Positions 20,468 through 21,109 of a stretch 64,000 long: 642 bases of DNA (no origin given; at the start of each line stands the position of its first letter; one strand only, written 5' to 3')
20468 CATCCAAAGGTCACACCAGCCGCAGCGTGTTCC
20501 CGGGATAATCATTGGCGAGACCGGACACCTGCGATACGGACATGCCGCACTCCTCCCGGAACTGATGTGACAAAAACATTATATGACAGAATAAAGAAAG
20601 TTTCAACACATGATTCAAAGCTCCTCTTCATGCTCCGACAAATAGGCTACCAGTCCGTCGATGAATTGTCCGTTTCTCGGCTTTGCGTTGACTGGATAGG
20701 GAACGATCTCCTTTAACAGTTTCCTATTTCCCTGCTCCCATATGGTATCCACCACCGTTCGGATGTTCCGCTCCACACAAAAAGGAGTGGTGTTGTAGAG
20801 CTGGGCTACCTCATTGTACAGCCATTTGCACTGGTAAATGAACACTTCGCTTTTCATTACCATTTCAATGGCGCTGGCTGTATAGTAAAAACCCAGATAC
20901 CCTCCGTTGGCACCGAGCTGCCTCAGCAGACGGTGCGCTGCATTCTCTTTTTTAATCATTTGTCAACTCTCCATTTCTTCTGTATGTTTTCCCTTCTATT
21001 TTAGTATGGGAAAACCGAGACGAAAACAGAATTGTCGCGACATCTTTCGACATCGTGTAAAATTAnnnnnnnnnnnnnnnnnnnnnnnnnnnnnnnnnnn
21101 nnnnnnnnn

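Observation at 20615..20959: Receiver-less Spo0A C-terminal domain protein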

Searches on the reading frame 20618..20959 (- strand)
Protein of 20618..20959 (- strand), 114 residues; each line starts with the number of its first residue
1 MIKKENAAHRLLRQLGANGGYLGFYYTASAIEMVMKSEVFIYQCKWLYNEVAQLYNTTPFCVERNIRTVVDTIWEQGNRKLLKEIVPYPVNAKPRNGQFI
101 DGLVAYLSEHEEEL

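Call 3: search_protein_families(library=pfam, proteins=[window:20618-20959:-], max_evalue=0.01)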
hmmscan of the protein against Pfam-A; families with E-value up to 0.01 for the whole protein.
window:20618-20959:- (114 aa): 1 family
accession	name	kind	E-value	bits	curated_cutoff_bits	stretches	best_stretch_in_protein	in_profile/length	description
PF08769.17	Spo0A_C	-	3e-26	91.9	25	1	9-107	2-104/104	Sporulation initiation factor Spo0A C terminal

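Call 4: search_protein_families(library=ncbifam, proteins=[window:20618-20959:-], max_evalue=0.01)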
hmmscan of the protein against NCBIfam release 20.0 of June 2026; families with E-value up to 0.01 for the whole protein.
window:20618-20959:- (114 aa): 1 family
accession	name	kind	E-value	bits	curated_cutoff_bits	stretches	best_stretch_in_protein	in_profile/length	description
TIGR02875.1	spore_0_A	equivalog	6.6e-15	55.1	200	1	5-103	149-251/262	sporulation transcription factor Spo0A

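Call 6: search_solved_structures(query=window:20618-20959:-, max_evalue=0.01, show_alignments=3)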
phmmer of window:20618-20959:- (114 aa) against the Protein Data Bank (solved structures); distinct sequences matched with E-value up to 0.01: 2.
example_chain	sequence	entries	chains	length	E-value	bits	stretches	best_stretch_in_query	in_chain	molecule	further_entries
1fc3_A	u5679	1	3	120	2.1e-10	44.2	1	10-103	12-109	SPO0A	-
1lq1_A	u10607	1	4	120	9.4e-10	42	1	10-103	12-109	Stage 0 sporulation protein A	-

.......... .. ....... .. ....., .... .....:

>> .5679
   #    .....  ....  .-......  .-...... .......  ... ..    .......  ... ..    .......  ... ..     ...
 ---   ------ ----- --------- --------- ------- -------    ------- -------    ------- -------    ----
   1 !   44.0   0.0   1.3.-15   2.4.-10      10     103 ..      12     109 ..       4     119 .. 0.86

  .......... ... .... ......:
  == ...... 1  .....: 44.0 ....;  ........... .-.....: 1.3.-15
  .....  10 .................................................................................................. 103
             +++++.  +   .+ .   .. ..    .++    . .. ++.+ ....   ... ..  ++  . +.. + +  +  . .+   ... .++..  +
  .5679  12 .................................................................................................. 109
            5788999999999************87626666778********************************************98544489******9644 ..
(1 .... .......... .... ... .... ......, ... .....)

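Call 7: find_homologous_proteins(query=window:20618-20959:-, max_evalue=0.001)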
Query window:20618-20959:- (114 aa): 44 proteins with E <= 0.001 among 45 candidates.
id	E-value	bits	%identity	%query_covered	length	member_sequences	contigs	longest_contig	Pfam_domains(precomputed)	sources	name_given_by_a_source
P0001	5.7e-68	244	95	100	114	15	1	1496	PF08769.18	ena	-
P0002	1.7e-55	204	79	98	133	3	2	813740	PF08769.18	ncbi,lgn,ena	-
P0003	4.0e-55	203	80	98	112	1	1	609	PF08769.18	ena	-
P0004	7.2e-55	202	75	99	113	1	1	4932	PF08769.18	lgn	-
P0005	2.2e-54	200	78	99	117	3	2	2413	PF08769.18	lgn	-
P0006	4.1e-54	199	78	99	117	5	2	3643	PF08769.18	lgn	-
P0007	1.4e-53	198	76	98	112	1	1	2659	PF08769.18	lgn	-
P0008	6.3e-53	196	76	99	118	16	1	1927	PF08769.18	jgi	-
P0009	7.6e-53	195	76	99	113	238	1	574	PF08769.18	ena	-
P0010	1.4e-52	195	75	99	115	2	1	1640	PF08769.18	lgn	-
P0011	1.9e-52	194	78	98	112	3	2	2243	PF08769.18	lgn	-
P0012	9.5e-52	192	75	98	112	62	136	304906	PF08769.18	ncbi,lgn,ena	-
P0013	2.9e-51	190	74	98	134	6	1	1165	PF08769.18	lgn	-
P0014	5.1e-51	190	74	98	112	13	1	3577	PF08769.18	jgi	-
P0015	5.9e-51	189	73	99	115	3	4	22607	PF08769.18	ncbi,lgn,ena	-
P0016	1.4e-50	188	75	96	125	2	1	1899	PF08769.18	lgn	-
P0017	5.0e-50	186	71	99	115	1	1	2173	PF08769.18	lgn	-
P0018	5.0e-50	186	73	98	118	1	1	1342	PF08769.18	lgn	-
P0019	6.1e-50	186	77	94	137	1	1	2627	PF08769.18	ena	-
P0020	1.8e-49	185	70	100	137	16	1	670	PF08769.18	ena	-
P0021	2.7e-49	184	72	97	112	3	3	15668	PF08769.18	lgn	-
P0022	4.2e-49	183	73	98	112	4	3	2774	PF08769.18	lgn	-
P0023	6.1e-49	183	71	98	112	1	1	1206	PF08769.18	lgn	-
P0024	7.5e-49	183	71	97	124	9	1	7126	PF08769.18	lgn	-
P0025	1.9e-48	181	71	98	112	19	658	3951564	PF08769.18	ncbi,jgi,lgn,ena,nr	ncbi:sporulation initiation factor Spo0A C-terminal domain-containing protein [Eubacteriaceae bacter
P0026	2.4e-48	181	67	98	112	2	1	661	PF08769.18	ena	-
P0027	8.7e-48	179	70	98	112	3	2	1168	PF08769.18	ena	-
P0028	6.2e-47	176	70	99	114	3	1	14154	PF08769.18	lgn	-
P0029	2.6e-46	174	68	98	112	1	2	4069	PF08769.18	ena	-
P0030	3.7e-46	174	70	97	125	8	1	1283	PF08769.18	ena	-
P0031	7.8e-44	166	67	96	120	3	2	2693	PF08769.18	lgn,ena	-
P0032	7.8e-44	166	70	99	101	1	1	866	PF08769.18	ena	-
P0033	1.3e-43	166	71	95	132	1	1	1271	PF08769.18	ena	-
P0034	1.8e-43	165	65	98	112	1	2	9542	PF08769.18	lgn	-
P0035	7.4e-41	157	65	90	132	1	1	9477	PF08769.18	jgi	-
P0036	6.9e-40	154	73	81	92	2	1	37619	PF08769.18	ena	-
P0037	2.2e-37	146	76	76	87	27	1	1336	PF08769.18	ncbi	-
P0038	6.1e-30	122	79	62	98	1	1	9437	PF08769.18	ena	-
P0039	4.5e-23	100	46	98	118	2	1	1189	PF08769.18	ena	-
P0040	3.7e-22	97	47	96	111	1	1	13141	PF08769.18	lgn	-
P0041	6.7e-22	96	68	57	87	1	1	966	PF08769.18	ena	-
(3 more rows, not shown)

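Call 14: find_encoding_contigs(protein=P0025, flank=8000, max_places=4)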
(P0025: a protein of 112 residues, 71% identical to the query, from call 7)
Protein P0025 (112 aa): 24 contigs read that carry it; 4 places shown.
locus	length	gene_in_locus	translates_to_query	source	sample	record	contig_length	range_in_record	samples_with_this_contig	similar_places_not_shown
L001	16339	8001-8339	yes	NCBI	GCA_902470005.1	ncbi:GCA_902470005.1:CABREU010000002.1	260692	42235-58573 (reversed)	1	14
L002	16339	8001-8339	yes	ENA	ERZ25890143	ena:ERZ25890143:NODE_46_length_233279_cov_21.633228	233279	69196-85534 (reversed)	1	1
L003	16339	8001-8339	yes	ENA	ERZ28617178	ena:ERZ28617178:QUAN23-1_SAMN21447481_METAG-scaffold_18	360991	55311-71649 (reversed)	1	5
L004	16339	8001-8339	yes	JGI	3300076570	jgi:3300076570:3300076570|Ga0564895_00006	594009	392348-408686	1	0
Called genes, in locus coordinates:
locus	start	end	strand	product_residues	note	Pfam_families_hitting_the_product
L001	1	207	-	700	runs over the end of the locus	PF00122:E1-E2_ATPase, PF00702:Hydrolase, PF08282:Hydrolase_3 (faint)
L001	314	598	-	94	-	PF19605:DUF6110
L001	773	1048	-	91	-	PF01475:FUR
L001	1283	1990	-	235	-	PF00072:Response_reg, PF00486:Trans_reg_C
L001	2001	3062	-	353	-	PF13493:DUF4118, PF00512:HisKA, PF02518:HATPase_c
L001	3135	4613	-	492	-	PF19127:Choline_bind_3, PF01473:Choline_bind_1, PF19127:Choline_bind_3, PF01473:Choline_bind_1 (weak), PF19127:Choline_bind_3, PF01473:Choline_bind_1, PF19127:Choline_bind_3, PF19127:Choline_bind_3, +3 more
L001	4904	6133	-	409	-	PF13620:CarboxypepD_reg (faint), PF01471:PG_binding_1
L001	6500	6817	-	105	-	-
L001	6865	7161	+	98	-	PF12652:CotJB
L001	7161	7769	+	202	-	PF05067:Mn_catalase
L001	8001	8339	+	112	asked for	PF08769:Spo0A_C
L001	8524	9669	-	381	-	PF01594:AI-2E_transport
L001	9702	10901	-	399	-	PF00155:Aminotran_1_2, PF00266:Aminotran_5 (faint), PF01041:DegT_DnrJ_EryC1 (faint)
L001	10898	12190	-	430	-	-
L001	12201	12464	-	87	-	PF00381:PTS-HPr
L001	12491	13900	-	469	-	PF07949:YbbR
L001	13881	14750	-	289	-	PF19293:CdaA_N (weak), PF02457:DAC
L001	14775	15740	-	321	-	-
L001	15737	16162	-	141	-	-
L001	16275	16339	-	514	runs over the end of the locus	PF01087:GalP_UDP_transf, PF02744:GalP_UDP_tr_C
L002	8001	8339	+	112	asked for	PF08769:Spo0A_C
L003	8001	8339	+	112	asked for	PF08769:Spo0A_C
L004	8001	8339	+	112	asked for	PF08769:Spo0A_C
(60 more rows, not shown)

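Call 15: find_encoding_contigs(protein=P0002, flank=8000, max_places=3)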
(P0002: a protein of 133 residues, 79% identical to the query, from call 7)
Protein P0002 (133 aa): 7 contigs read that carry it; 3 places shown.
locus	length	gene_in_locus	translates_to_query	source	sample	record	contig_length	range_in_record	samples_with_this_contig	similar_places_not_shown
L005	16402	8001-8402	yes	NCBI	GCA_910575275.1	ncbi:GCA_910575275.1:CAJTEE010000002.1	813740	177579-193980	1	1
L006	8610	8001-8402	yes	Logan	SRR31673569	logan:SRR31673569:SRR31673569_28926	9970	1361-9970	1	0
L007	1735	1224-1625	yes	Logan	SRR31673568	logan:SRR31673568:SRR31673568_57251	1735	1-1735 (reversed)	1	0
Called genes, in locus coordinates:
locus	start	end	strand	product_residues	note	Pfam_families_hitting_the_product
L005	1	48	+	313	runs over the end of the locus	-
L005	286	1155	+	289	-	PF02457:DAC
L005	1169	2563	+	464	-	PF07949:YbbR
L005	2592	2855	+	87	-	PF00381:PTS-HPr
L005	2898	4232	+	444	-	-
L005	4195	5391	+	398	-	PF00155:Aminotran_1_2, PF00266:Aminotran_5 (weak), PF01041:DegT_DnrJ_EryC1 (weak)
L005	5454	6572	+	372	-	PF01594:AI-2E_transport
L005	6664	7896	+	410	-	PF01471:PG_binding_1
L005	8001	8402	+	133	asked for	PF08769:Spo0A_C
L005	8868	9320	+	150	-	-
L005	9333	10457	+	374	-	PF08867:FRG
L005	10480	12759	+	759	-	PF10592:AIPR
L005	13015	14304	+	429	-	PF00817:IMS, PF11799:IMS_C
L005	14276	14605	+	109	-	PF08863:YolD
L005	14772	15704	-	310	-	PF00696:AA_kinase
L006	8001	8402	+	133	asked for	PF08769:Spo0A_C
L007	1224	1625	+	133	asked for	PF08769:Spo0A_C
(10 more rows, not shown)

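Call 22: find_related_loci(query=A1, collection=genome_contigs, flank=6000)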
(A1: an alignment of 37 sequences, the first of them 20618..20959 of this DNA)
Query A1 (114 aa) in genome_contigs; peptide patterns used: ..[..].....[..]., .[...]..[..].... (x = any residue, [..] = any of these).
49 stretches matched a pattern; 34 encode a relative of the query (tblastn E <= 1e-3); 34 distinct loci.
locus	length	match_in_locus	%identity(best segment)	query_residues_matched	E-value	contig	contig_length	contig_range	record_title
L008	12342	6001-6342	96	1-114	6e-74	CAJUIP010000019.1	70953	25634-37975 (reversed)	MAG TPA_asm: uncultured Lachnospiraceae bacterium isolate MGBC137839 genome assembly, contig: MGBC137839.19, whole genom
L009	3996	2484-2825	96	1-114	1e-73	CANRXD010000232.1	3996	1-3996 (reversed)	MAG TPA_asm: uncultured Clostridium sp. isolate SRR15730538_bin.38_metawrap_v1.3_MAG genome assembly, contig: NODE.17059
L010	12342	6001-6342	95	1-114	8e-73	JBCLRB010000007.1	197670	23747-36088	Lachnospiraceae bacterium 45-P1 voucher GPTB0099 scaffold7, whole genome shotgun sequence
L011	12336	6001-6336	79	1-112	3e-61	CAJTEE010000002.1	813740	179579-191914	Lachnospiraceae bacterium isolate C57_80_CC_BP genome assembly, contig: MGBC000176.2, whole genome shotgun sequence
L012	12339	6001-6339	77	1-113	2e-59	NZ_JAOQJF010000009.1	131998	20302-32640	Alitiscatomonas aceti strain f_CCE .18048_1_85.9, whole genome shotgun sequence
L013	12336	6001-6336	78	1-112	3e-59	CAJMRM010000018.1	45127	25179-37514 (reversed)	TPA_asm: uncultured bacterium isolate ERR3160556-bin.6 genome assembly, contig: NODE_590_length_45127_cov_7.811258, whol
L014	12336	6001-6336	75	1-112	5e-59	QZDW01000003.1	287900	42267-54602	Bacterium 1XD42-76 strain 1XD42-76 Scaffold3_1, whole genome shotgun sequence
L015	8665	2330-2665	74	1-112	1e-57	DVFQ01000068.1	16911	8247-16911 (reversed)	MAG TPA_asm: Candidatus Copromonas avistercoris (nom. illeg.) isolate ChiSjej3B21-5768 ChiSjej3B21M5__C157292_L16911_SRR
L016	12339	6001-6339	73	1-113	5e-57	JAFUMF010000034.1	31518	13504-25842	MAG: Lachnospiraceae bacterium isolate RGIG4622 Roe_deer_Rectum-4__c84834, whole genome shotgun sequence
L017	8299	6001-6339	73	1-113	7e-57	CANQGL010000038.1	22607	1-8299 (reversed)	MAG: uncultured Lachnospiraceae bacterium isolate Lapin-028__bin15 genome assembly, contig: Lapin-028__NODE_2490_length_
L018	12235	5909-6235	68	1-109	2e-51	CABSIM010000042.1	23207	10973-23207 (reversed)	MAG TPA_asm: uncultured Clostridiaceae bacterium isolate MGYG-HGUT-02628 genome assembly, contig: GUT_GENOME155726_42, w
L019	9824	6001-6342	77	1-114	1e-59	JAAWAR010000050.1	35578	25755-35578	MAG: Lachnospiraceae bacterium isolate ABMPRH_140_2 k141_590957, whole genome shotgun sequence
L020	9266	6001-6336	46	2-112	6e-30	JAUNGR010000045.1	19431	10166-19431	MAG: bacterium isolate S27M_St_13 NODE_1363_length_19431_cov_10.503355, whole genome shotgun sequence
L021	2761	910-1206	47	11-108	1e-28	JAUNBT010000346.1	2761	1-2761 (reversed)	MAG: Lachnospiraceae bacterium isolate S1R_St_64 NODE_14064_length_2761_cov_4.821138, whole genome shotgun sequence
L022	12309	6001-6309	48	9-111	5e-27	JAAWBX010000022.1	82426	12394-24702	MAG: Lachnospiraceae bacterium isolate ABMPRH_315_1 k141_960717, whole genome shotgun sequence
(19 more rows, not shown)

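Call 34: list_cluster_members(proteins=[window:20618-20959:-, window:21069-22295:-, L001:4907-6133:-, P0012, L014:4640-5869:+])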
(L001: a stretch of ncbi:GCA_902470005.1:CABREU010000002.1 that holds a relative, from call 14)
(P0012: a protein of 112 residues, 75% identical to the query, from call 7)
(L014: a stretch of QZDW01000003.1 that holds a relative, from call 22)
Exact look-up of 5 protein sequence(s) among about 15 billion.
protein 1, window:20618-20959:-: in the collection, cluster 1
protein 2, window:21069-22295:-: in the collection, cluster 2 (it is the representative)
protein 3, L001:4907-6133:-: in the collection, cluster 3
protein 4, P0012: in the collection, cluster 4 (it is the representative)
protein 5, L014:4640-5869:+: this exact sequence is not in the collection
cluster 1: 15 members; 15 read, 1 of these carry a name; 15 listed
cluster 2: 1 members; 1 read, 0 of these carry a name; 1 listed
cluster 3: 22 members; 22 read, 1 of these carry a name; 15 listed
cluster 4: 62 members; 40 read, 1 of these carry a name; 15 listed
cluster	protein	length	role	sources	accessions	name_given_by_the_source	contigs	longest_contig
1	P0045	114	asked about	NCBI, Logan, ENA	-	-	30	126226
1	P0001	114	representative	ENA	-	-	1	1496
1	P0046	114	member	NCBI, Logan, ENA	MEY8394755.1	sporulation initiation factor Spo0A C-terminal domain-containing protein [Lachnospiraceae ...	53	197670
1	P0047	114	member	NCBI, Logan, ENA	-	-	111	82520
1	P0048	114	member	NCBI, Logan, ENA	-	-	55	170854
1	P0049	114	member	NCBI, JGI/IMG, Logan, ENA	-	-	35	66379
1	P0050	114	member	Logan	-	-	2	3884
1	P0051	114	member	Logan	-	-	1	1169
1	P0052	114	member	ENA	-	-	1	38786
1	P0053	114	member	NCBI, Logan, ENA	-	-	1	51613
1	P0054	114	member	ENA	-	-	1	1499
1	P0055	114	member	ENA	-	-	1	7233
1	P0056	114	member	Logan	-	-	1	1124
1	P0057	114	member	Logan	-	-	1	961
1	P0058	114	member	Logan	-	-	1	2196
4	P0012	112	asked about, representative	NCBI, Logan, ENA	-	-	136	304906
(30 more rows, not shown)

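Call 38: search_dna_similar(query=window:20618-20959:-, collection=phages, mode=protein, max_evalue=0.001, max_rows=25)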
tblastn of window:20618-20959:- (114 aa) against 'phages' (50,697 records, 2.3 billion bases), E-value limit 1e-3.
Records with a match: 8; places in all: 8; records where one place covers at least 80% of the query: 6.
Best place of each record, by identity: <60% 8.
By first word of the organism name: Bacteriophage 8.
By host as written in the record: - 8.
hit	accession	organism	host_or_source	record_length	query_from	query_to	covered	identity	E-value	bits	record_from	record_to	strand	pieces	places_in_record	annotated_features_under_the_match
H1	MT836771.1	Bacteriophage sp.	human fecal samples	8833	5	100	84%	32.0%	1e-7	54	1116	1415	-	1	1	record has no annotation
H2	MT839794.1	Bacteriophage sp.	human fecal samples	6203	5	107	90%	29.1%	6e-4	43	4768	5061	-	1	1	record has no annotation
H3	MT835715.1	Bacteriophage sp.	human fecal samples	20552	5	100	84%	30.7%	7e-7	51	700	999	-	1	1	record has no annotation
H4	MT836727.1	Bacteriophage sp.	human fecal samples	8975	5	100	84%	29.0%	3e-5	47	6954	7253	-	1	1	record has no annotation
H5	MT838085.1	Bacteriophage sp.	human fecal samples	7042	5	100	84%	29.0%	1e-4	45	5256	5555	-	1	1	record has no annotation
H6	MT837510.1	Bacteriophage sp.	human fecal samples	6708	11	100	79%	30.9%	3e-5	47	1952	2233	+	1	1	record has no annotation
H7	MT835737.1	Bacteriophage sp.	human fecal samples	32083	11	100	79%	30.9%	5e-5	46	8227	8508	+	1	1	record has no annotation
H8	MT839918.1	Bacteriophage sp.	human fecal samples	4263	5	96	81%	29.2%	7e-5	46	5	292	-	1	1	record has no annotation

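Call 39: search_dna_similar(query=window:20618-20959:-, collection=plasmids, mode=protein, max_evalue=0.001, max_rows=20)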
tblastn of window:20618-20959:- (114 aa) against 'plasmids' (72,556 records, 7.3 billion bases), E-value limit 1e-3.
Records with a match: 6; places in all: 6; records where one place covers at least 80% of the query: 2.
Best place of each record, by identity: <60% 6.
By first word of the organism name: Bacillus 1; Subdoligranulum 1; Brevibacillus 1; Paenibacillus 1; Monoglobus 1; Sedimentibacter 1.
By predicted mobility (MOB-suite, as given by PLSDB): non-mobilizable 6.
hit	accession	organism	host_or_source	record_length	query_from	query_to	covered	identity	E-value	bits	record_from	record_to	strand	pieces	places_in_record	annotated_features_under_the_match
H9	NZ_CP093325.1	Bacillus sp. N5-665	whole organism,peat soil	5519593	11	100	79%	34.0%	4e-7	54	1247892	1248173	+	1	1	none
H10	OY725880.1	Subdoligranulum variabile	-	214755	1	100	88%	29.8%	4e-6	51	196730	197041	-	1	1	none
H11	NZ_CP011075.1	Brevibacillus laterosporus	Oryza sativa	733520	11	100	79%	33.0%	2e-6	51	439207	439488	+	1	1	spo0A: sporulation transcription factor Spo0A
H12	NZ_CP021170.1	Paenibacillus bovis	mixed culture,yak milk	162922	11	100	79%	31.9%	2e-6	51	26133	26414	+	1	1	spo0A: sporulation transcription factor Spo0A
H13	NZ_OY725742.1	Monoglobus pectinilyticus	-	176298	5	100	84%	28.0%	5e-4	45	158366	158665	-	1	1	spo0A: sporulation transcription factor Spo0A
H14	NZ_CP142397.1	Sedimentibacter sp. MB31-C6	pure culture,sewage sludge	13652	11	100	79%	29.8%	4e-4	45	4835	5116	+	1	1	spo0A: sporulation transcription factor Spo0A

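Call 48: predict_structure(alignment_id=A1)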
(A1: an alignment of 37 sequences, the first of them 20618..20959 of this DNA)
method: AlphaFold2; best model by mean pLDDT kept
length: 114 residues; sequences in the alignment: 37
mean_pLDDT: 88.9   pTM: 0.84
mean pLDDT of the five models: 88.9, 87.6, 87.6, 87.5, 87.1
residues with pLDDT >= 90: 81; 70-90: 20; 50-70: 10; < 50: 3
segments of 3 or more residues with pLDDT < 50: none
pLDDT, mean of each block of 10 residues (from residue 1): 78 92 95 82 80 97 97 96 92 93 92 54
secondary structure, 60 per line:
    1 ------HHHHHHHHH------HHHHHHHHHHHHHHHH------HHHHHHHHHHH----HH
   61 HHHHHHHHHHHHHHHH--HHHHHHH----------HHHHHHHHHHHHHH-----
elements in order: H7-15 H22-37 H44-54 H59-76 H79-85 H96-109

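Call 49: search_protein_representatives(alignment_id=A1)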
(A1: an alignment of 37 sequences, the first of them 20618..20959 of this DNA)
Query: 37 sequences, 113 profile positions. Proteins with E-value up to 0.001 (for the whole library): 8518; up to 1e-10: 2056; up to 1e-30: 15. The best 150 are listed.
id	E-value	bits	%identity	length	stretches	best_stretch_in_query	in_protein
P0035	7.9e-51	186.9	-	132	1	3-112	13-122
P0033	1.1e-50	186.4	-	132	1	1-99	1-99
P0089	2.6e-49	182.0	-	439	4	4-109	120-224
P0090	2.4e-44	166.0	-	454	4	5-111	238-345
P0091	4.3e-44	165.2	-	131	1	1-109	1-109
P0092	2.2e-37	143.6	-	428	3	6-111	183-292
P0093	3.7e-36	139.7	-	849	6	5-111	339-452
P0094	1.3e-35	137.9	-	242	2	7-112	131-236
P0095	4.5e-35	136.2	-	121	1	3-110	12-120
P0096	1.6e-33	131.2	-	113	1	7-111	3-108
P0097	2.3e-33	130.7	-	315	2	7-108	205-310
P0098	4.6e-32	126.5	-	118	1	4-112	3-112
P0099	7.0e-32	125.9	-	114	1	1-112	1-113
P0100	8.6e-32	125.6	-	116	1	3-110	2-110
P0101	4.1e-31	123.4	-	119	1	1-109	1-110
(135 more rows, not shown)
